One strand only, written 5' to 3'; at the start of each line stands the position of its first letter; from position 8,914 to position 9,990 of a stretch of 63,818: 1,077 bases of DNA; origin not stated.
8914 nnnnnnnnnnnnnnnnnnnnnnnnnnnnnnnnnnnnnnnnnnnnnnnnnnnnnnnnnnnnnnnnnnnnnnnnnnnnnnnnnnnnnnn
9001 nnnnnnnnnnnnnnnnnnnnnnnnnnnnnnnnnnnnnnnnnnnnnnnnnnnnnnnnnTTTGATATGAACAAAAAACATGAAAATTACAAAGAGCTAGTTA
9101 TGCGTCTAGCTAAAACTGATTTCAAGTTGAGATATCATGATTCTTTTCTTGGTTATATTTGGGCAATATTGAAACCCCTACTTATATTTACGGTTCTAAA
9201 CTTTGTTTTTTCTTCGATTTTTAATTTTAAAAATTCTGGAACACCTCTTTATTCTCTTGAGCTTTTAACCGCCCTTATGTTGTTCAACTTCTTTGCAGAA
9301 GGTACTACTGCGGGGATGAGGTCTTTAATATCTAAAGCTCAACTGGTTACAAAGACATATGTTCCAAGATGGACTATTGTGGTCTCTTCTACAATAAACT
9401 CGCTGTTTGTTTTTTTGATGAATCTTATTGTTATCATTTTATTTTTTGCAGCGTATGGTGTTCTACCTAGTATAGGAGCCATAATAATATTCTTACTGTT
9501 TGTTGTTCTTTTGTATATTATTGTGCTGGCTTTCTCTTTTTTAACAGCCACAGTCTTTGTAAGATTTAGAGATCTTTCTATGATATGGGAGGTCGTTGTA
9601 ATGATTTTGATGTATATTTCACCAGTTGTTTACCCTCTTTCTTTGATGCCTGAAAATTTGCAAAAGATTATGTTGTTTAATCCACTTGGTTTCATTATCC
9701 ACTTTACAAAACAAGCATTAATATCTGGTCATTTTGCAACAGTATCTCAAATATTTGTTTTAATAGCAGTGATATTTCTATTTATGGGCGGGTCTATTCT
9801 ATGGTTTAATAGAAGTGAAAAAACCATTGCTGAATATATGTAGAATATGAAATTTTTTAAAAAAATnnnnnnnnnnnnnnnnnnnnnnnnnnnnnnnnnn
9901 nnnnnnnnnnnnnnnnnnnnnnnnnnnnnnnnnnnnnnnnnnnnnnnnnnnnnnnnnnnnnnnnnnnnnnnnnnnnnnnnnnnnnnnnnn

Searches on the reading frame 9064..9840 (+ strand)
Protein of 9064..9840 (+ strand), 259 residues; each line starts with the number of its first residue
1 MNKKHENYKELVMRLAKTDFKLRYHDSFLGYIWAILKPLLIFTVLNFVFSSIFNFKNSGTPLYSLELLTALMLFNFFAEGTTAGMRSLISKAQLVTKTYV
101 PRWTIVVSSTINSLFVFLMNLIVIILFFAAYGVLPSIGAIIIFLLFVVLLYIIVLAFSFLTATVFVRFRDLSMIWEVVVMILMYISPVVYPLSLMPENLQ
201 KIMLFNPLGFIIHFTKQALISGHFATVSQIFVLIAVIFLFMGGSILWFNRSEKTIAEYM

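Call 3: search_protein_families(library=pfam, proteins=[window:9064-9840:+], max_evalue=0.1)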
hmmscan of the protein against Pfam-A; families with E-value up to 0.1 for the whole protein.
window:9064-9840:+ (259 aa): 2 families
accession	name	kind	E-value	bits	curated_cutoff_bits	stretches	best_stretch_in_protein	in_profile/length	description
PF01061.29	ABC2_membrane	-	2.2e-17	63.7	26.9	1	12-212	3-203/211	ABC-2 type transporter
PF12698.13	ABC2_membrane_3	-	0.0019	17.8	31.6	1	90-243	190-344/347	ABC-2 family transporter protein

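Call 4: search_protein_families(library=ncbifam, proteins=[window:9064-9840:+], max_evalue=0.1)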
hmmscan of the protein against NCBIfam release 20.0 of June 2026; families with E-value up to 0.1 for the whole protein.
window:9064-9840:+ (259 aa): 4 families
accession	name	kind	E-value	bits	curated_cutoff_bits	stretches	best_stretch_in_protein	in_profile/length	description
NF050109.1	galactan_ABC_perm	equivalog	1.5e-11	44.4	380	1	8-235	20-249/272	galactan export ABC transporter permease subunit Wzm/RfbD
NF050053.1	CapPschTportKpsM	equivalog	2.6e-10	40.7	300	1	11-252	8-253/257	capsule polysaccharide transporter KpsM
NF011648.0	PRK15066.1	subfamily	6.4e-05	22.6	225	1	101-243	102-244/257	ABC transporter permease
NF011723.0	PRK15176.1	equivalog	0.0028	17.4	297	1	9-246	18-255/264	Vi polysaccharide ABC transporter inner membrane protein VexB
